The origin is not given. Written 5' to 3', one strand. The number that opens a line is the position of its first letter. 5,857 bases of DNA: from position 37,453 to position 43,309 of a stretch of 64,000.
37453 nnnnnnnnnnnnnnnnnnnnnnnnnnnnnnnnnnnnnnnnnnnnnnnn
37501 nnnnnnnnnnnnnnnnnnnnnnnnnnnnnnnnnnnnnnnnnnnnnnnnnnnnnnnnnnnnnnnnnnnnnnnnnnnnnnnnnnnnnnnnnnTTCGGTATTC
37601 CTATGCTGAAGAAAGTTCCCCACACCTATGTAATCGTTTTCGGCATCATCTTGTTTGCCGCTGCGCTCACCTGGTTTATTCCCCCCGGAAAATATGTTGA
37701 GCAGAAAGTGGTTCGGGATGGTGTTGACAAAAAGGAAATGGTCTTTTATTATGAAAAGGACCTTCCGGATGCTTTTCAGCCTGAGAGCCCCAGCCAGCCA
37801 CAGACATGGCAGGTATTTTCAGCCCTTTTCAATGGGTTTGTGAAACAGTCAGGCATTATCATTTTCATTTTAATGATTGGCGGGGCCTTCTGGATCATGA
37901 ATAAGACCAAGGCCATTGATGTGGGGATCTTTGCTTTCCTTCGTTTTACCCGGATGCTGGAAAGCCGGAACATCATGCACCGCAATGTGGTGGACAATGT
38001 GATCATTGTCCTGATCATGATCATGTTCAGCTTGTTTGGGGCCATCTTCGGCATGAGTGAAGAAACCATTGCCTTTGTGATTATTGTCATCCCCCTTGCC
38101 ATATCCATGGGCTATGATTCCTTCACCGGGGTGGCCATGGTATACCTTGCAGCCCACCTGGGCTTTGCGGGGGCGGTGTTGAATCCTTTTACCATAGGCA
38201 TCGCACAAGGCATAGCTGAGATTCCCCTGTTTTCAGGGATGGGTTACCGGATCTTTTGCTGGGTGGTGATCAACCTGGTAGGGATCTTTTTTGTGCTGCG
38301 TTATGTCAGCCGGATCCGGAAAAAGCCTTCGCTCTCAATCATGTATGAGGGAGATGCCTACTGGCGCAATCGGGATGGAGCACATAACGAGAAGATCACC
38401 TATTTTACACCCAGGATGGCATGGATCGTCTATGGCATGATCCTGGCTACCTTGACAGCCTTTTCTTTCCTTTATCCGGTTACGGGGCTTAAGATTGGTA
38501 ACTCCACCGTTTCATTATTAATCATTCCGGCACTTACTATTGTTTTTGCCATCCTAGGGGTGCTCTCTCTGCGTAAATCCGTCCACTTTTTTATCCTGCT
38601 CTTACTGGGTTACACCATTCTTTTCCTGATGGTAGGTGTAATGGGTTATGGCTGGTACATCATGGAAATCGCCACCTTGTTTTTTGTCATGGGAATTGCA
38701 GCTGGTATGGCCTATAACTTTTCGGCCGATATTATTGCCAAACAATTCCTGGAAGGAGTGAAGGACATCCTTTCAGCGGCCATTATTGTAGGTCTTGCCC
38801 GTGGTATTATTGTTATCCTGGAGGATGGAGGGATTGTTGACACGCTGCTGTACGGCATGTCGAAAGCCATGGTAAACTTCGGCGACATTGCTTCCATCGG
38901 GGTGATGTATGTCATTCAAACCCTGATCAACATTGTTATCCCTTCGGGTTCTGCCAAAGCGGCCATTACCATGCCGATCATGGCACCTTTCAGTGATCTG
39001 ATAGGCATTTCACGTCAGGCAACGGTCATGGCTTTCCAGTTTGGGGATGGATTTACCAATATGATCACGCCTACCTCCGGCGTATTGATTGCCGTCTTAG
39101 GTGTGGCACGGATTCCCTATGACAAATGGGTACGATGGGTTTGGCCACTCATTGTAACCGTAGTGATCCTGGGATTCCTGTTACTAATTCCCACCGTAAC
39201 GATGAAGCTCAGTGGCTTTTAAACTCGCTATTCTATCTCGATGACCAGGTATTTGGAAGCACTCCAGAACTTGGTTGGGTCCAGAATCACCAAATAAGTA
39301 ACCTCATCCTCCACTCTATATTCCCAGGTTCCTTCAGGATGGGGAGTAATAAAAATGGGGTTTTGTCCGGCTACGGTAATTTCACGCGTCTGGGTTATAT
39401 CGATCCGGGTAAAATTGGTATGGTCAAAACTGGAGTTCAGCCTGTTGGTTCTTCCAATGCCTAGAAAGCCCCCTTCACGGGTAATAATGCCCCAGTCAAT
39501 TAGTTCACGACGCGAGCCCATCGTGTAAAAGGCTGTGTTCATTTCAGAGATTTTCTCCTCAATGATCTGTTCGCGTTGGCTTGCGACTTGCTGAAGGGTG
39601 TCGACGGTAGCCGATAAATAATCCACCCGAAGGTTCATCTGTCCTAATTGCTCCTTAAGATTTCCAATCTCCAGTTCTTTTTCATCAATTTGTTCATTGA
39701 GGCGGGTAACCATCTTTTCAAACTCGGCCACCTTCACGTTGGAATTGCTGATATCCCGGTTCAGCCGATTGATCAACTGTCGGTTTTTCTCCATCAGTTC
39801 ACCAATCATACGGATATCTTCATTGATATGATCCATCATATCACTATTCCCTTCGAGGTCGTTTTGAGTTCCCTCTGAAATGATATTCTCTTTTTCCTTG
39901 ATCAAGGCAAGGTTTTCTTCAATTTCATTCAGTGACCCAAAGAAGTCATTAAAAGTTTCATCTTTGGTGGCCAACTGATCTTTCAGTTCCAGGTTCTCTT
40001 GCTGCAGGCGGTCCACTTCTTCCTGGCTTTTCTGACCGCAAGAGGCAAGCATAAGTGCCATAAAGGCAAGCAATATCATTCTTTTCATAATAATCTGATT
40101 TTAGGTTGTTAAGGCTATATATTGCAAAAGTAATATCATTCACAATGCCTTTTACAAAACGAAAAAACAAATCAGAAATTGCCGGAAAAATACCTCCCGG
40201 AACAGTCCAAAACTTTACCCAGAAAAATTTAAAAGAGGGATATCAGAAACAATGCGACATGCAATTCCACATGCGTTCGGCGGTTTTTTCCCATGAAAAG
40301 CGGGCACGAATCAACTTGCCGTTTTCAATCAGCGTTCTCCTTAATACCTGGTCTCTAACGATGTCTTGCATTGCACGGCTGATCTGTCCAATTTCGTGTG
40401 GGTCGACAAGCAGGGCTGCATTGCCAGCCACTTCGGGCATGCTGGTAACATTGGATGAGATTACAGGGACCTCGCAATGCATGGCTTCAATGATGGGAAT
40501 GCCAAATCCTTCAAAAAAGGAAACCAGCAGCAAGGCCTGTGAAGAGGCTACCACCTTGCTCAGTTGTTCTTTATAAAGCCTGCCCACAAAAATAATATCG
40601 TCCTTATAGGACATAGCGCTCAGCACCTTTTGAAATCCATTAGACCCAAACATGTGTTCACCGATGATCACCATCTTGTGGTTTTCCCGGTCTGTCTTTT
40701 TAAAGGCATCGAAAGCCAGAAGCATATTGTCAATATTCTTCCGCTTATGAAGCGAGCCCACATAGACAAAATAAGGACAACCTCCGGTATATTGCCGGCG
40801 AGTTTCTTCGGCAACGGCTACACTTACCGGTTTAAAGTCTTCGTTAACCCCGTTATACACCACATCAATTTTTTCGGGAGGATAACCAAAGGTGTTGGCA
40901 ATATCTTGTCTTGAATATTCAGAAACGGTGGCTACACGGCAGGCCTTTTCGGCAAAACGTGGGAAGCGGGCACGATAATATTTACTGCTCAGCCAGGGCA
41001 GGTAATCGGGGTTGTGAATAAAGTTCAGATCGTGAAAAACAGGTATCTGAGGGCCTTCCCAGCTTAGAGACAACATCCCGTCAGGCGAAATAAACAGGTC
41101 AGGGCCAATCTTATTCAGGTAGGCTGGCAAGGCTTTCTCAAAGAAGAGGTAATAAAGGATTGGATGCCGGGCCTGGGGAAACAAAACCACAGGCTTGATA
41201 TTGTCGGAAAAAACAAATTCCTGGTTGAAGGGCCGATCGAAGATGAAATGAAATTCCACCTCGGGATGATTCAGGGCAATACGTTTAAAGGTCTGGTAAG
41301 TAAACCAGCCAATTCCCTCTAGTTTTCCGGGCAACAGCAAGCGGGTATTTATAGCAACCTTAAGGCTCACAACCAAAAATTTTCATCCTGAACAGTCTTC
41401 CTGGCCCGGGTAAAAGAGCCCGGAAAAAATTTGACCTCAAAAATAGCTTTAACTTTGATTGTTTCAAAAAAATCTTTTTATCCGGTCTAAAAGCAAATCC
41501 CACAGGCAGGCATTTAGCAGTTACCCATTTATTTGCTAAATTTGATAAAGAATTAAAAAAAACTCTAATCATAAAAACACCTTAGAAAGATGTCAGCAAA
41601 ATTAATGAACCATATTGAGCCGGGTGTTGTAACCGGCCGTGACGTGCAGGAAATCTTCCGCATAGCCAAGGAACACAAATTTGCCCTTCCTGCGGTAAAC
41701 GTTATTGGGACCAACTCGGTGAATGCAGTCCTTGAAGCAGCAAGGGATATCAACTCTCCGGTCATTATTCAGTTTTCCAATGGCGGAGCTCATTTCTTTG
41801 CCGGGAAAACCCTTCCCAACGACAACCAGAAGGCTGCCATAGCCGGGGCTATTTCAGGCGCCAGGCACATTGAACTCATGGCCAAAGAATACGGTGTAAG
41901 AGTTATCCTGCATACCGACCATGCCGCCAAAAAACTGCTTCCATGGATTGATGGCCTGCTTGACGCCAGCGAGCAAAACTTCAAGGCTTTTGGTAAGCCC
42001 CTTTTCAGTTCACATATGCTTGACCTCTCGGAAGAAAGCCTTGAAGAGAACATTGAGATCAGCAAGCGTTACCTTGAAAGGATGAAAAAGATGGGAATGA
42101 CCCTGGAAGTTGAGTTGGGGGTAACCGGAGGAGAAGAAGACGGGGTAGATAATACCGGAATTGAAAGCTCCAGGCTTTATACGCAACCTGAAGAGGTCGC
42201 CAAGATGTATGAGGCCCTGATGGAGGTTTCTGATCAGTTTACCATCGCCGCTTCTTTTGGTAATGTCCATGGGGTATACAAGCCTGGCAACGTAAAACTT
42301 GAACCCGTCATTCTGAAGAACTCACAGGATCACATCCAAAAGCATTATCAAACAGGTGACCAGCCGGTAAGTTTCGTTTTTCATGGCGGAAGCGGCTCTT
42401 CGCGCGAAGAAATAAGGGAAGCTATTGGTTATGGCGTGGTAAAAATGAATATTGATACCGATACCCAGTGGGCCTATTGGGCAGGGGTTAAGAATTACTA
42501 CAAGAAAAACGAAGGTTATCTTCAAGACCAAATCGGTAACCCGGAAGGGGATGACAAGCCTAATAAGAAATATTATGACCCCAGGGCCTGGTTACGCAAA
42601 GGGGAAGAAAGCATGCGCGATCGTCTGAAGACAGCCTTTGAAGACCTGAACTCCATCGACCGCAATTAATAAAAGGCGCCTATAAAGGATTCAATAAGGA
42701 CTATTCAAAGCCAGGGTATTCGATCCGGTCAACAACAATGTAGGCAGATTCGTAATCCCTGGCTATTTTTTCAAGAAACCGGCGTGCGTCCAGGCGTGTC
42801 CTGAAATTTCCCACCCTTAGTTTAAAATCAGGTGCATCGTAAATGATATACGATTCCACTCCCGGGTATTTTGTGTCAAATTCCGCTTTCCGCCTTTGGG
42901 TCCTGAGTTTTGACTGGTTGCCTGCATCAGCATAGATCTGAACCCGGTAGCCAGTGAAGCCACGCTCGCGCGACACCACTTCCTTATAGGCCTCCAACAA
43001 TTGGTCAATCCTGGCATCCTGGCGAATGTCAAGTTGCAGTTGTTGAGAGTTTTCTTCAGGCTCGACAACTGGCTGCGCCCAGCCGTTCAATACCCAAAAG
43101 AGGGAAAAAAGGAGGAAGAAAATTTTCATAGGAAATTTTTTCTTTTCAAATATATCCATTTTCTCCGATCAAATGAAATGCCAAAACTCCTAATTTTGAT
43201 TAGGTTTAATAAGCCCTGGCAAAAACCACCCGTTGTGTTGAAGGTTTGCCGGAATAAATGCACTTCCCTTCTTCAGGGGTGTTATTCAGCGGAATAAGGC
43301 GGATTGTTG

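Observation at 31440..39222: Sus-like outer-membrane import locus with no carbohydrate-active enzyme, followed by a lipoprotein cyanophycinase and a YfcC carrier: candidate cyanophycin utilisation locus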

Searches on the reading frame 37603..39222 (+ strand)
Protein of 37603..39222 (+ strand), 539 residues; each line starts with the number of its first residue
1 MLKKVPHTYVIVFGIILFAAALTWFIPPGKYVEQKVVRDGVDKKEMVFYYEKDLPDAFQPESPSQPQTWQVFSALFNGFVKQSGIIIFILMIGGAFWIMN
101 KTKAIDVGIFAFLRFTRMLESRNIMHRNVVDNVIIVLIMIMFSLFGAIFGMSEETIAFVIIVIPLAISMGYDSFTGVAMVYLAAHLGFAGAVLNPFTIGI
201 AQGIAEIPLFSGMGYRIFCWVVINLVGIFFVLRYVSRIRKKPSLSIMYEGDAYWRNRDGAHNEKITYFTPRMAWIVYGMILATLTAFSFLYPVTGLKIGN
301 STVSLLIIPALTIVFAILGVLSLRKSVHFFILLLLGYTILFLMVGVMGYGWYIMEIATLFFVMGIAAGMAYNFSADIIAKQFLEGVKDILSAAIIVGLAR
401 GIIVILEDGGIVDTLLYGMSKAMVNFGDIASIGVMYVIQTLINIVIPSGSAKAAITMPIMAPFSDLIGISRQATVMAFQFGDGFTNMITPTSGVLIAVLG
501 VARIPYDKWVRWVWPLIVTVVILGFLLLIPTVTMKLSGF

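Call 3: search_protein_families(library=pfam, proteins=[window:37603-39222:+], max_evalue=0.01)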
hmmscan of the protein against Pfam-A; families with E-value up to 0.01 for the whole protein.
window:37603-39222:+ (539 aa): 2 families
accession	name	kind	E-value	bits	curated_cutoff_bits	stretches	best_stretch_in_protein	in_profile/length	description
PF03606.21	DcuC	-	3.1e-101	339.6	23.1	1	6-530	2-458/461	C4-dicarboxylate anaerobic carrier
PF03806.19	ABG_transport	-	6.2e-08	31.8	27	1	356-503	303-454/502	AbgT putative transporter family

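Call 4: search_protein_families(library=ncbifam, proteins=[window:37603-39222:+], max_evalue=0.01)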
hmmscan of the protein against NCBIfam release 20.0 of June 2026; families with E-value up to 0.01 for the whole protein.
window:37603-39222:+ (539 aa): 2 families
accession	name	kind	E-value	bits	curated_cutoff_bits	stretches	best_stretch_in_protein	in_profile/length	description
NF008611.1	PRK11588.1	equivalog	1.3e-112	377.1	500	2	5-282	1-281/492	putative basic amino acid antiporter YfcC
TIGR00366.1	TIGR00366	hypoth_equivalog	5.1e-06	25.9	575.75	1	330-494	253-415/438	TIGR00366 family protein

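Call 50: search_solved_structures(query=window:37603-39222:+, max_evalue=0.01)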
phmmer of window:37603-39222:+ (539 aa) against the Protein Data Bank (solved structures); distinct sequences matched with E-value up to 0.01: 2.
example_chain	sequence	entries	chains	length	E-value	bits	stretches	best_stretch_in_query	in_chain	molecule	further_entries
4r0c_A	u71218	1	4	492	8.4e-08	34.6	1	434-504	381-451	AbgT putative transporter family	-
4r1i_A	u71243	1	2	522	4.5e-05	25.6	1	427-499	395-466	Aminobenzoyl-glutamate transporter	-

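Call 53: find_related_loci(query=window:37603-39222:+, collection=metagenome_contigs, flank=8000)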
Query window:37603-39222:+ (539 aa) in metagenome_contigs; peptide patterns used: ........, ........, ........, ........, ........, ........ (x = any residue, [..] = any of these).
361 stretches matched a pattern; 329 encode a relative of the query (tblastn E <= 1e-3); the best 80 are kept; 80 distinct loci.
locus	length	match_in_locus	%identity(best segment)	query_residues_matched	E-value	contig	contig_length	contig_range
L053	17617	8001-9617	91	1-539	0e+0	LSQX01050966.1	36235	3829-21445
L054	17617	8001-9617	86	1-539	0e+0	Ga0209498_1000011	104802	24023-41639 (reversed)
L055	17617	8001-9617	87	1-539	0e+0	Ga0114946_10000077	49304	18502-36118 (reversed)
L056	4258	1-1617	75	1-539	0e+0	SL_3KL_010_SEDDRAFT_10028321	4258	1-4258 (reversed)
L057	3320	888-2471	67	1-539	0e+0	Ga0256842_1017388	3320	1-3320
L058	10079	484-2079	67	3-539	0e+0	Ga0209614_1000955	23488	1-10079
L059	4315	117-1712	66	3-539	0e+0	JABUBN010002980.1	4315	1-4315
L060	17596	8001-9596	66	3-539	0e+0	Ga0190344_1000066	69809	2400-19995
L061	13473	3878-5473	66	3-539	0e+0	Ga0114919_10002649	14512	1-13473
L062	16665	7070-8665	66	3-539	0e+0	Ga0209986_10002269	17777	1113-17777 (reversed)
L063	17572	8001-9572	66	5-539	0e+0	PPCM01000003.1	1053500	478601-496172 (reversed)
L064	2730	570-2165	64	3-539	0e+0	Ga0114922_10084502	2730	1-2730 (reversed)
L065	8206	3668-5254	65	1-539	0e+0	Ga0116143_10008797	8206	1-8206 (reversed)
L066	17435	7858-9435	65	3-539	0e+0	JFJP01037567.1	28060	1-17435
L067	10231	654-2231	63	3-539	0e+0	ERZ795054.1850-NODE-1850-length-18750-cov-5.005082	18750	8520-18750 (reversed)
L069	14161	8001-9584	65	1-539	0e+0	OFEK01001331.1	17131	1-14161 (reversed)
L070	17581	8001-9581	62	3-539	0e+0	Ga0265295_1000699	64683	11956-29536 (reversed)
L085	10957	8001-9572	59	3-539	0e+0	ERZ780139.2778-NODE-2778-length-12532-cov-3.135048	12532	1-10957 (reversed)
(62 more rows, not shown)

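Call 58: search_protein_families(library=pfam, proteins=[L085:6724-7995:+, L058:5034-6632:-, L060:5524-7737:-, L070:9581-11332:-, L069:5979-7880:-], max_evalue=0.0001)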
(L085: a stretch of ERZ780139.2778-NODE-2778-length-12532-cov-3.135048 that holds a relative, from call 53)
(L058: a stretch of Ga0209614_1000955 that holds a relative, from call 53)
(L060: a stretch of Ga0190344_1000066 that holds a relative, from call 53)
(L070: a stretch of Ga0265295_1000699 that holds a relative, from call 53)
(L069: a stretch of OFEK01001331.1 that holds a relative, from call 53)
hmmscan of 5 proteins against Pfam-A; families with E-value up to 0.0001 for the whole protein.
L085:6724-7995:+ (423 aa): 1 family
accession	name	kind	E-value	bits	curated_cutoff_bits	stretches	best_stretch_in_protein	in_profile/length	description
PF02646.22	RmuC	-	5.9e-76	255.8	26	1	113-404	1-289/291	RmuC family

L058:5034-6632:- (532 aa): 1 family
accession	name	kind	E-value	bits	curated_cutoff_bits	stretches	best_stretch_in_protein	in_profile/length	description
PF03577.20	Peptidase_C69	-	6.5e-56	190.5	23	1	33-466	1-398/402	Peptidase family C69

L060:5524-7737:- (737 aa): 5 families
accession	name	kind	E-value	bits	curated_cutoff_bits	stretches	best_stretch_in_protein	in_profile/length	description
PF04607.23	RelA_SpoT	-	1e-38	132.5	27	1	245-360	1-112/113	Region found in RelA / SpoT proteins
PF13328.12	HD_4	-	2.4e-22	79.8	27.2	1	40-185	5-155/156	HD domain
PF02824.27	TGS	-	8.4e-21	74.2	22.2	1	399-458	1-60/60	TGS domain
PF13291.12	ACT_4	-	1.7e-15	57.9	27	1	651-728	2-80/80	ACT domain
PF19296.4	RelA_AH_RIS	-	1.9e-11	44.8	23.8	1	470-562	2-95/185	RelA/SpoT, AH and RIS domains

L070:9581-11332:- (583 aa): 1 family
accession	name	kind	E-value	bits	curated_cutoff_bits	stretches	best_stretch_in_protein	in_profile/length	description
PF00246.29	Peptidase_M14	-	4.1e-11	43.5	21.6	1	43-177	3-135/286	Zinc carboxypeptidase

L069:5979-7880:- (633 aa): 1 family
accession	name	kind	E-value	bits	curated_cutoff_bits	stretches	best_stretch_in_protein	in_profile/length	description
PF13537.11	GATase_7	-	3.7e-05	24.2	25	0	225-278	66-121/123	Glutamine amidotransferase domain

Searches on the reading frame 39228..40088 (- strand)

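Call 3: search_protein_families(library=pfam, proteins=[window:39228-40088:-], max_evalue=0.01)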
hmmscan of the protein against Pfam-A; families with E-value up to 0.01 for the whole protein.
window:39228-40088:- (286 aa): 3 families
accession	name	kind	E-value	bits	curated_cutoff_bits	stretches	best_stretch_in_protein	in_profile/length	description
PF12329.13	TMF_DNA_bd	-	0.00037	20.9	35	1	94-150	13-72/74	TATA element modulatory factor 1 DNA binding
PF04859.17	DUF641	-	0.0017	19.1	27.6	1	105-154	71-120/127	Plant protein of unknown function (DUF641)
PF06419.17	COG6_N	-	0.0085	16.7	27.4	0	21-71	45-95/114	Conserved oligomeric complex COG6, N-terminal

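Call 4: search_protein_families(library=ncbifam, proteins=[window:39228-40088:-], max_evalue=0.01)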
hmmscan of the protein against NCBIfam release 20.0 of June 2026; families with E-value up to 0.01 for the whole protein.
window:39228-40088:- (286 aa): 12 families
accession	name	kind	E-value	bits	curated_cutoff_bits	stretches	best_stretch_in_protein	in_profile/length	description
NF052320.1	Cbp1_fam_LP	subfamily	5.6e-64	216.4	90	1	4-284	4-286/286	Cbp1 family collagen-binding glycoprotein adhesin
TIGR02168.1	SMC_prok_B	equivalog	5.6e-08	31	567.35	1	19-184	263-431/1181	chromosome segregation protein SMC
TIGR02169.1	SMC_prok_A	equivalog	3e-06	25.2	729.4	1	21-181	342-498/1165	chromosome segregation protein SMC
NF045487.1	ASRP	equivalog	5e-06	25.4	300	1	17-184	306-466/593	archaea-specific SMC-related protein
NF033950.0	Cas12c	equivalog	1.6e-05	22.8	250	1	47-182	344-475/1246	type V CRISPR-associated protein Cas12c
TIGR04523.1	Mplasa_alph_rch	subfamily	3.8e-05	21.8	270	1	19-182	249-416/745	helix-rich protein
NF047408.1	SA0632_fam_LP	equivalog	0.00026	20.6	70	1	1-38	1-44/68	SA0632 family lipoprotein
NF002572.0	PRK02224.1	equivalog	0.0021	16.4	1087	1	21-176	284-435/888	DNA double-strand break repair ATPase Rad50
NF047847.2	SS_mature_LptM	equivalog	0.0041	17.2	27.7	1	1-20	1-23/31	LPS translocon maturation chaperone LptM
TIGR03017.1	EpsF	equivalog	0.0058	15.4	422.75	1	96-196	248-343/444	chain length determinant protein EpsF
TIGR02559.1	HrpB7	equivalog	0.0091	16.4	134.4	0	119-182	87-151/158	type III secretion protein HrpB7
NF058647.1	lipo_LytA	equivalog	0.0091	16.2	110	1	1-46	1-48/107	acidic lipoprotein LytA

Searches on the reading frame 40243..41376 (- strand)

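Call 3: search_protein_families(library=pfam, proteins=[window:40243-41376:-], max_evalue=0.01)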
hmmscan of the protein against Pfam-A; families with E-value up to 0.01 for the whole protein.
window:40243-41376:- (377 aa): 6 families
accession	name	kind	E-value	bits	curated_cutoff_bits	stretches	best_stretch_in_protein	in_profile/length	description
PF00534.26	Glycos_transf_1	-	6.3e-31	107.7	26.4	1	201-354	16-170/172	Glycosyl transferases group 1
PF13692.12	Glyco_trans_1_4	-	4.3e-23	82.6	27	1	201-342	2-142/142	Glycosyl transferases group 1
PF13439.12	Glyco_transf_4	-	1.2e-14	55.1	28.5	1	57-180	38-169/170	Glycosyltransferase Family 4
PF13524.12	Glyco_trans_1_2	-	0.00031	21.1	25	1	234-369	16-142/144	Glycosyl transferase-like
PF20706.3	GT4-conflict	-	0.00036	20.1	26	1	192-309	189-312/385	Family 4 Glycosyltransferase in conflict systems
PF13579.12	Glyco_trans_4_4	-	0.00058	20.7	29.7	1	79-176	59-158/158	Glycosyl transferase 4-like domain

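Call 4: search_protein_families(library=ncbifam, proteins=[window:40243-41376:-], max_evalue=0.01)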
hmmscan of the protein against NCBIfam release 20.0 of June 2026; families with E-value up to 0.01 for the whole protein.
window:40243-41376:- (377 aa): 31 families (the best 25 are shown)
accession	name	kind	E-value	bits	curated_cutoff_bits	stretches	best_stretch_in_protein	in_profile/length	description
TIGR04047.1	MSMEG_0565_glyc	hypoth_equivalog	1.4e-26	93.5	259.85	1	140-369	134-367/373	MSMEG_0565 family glycosyltransferase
TIGR03999.1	thiol_BshA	equivalog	3.6e-21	75.5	273.7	1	143-365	143-362/375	N-acetyl-alpha-D-glucosaminyl L-malate synthase BshA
TIGR02149.1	glgA_Coryne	subfamily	1e-20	74.2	302.4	1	143-371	143-385/391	glycogen synthase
TIGR04157.1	glyco_rSAM_CFB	subfamily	1.8e-20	73.3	400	1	141-318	166-340/406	TIGR04157 family glycosyltransferase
NF041876.1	EPS_EpsE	equivalog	1.6e-18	67.1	400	1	157-368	174-388/389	exopolysaccharide biosynthesis GT4 family glycosyltransferase EpsE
TIGR03449.1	mycothiol_MshA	equivalog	4.1e-18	65.5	462.5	1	147-372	167-399/406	D-inositol-3-phosphate glycosyltransferase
TIGR03088.1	stp2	hypoth_equivalog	6.2e-18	65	409.05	1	151-368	143-365/374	TIGR03088 family PEP-CTERM/XrtA system glycosyltransferase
NF041010.1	glycosy_Agl16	equivalog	1.6e-15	56.8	575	1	147-370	136-345/352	glycosylation protein Agl16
NF047684.1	TeichurnBiosyTuaC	equivalog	2.2e-15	56.5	550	1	199-369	218-382/391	teichuronic acid biosynthesis protein TuaC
NF050063.1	ProtGlycPglJ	equivalog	8.4e-14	51.5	500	1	144-358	144-348/363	N-acetylgalactosamine-N,N'-diacetylbacillosaminyl-diphospho-undecaprenol 4-alpha-N-acetylgalactosaminyltransferase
NF053787.1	GlcN_PG_synth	equivalog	1.2e-12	47.4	480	1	200-370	197-353/361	N-acetylglucosaminyl phosphatidylglycerol synthase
NF038295.1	EPS_HpsP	equivalog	1.8e-12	47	550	1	158-371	167-382/388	hormogonium polysaccharide biosynthesis glycosyltransferase HpsP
NF007396.0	PRK09922.1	equivalog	1.7e-11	43.6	385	1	162-344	152-328/361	lipopolysaccharide 1,6-galactosyltransferase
NF050056.1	ProtGlycPglH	equivalog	2.4e-11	43.3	600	1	203-369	182-346/354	GalNAc-alpha-(1->4)-GalNAc-alpha-(1->3)-diNAcBac-PP-undecaprenol alpha-1,4-N-acetyl-D-galactosaminyltransferase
NF038229.1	Glyco4_Geo_Pelo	equivalog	3.3e-10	39.5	400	1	140-371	105-331/338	GPMC system family 4 glycosyltransferase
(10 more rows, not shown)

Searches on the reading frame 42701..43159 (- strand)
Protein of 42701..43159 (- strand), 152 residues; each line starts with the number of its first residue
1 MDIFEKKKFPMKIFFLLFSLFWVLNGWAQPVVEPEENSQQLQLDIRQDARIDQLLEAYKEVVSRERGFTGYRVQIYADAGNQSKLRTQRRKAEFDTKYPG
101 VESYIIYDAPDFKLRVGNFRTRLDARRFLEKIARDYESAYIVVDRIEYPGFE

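Call 78: search_protein_families(library=pfam, proteins=[window:42701-43159:-], max_evalue=0.0001)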
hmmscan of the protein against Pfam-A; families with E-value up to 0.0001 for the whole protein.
window:42701-43159:- (152 aa): 1 family
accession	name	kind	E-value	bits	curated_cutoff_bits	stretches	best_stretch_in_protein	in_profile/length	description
PF05036.18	SPOR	-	4.3e-06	27.4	21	1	69-142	3-75/76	SPOR domain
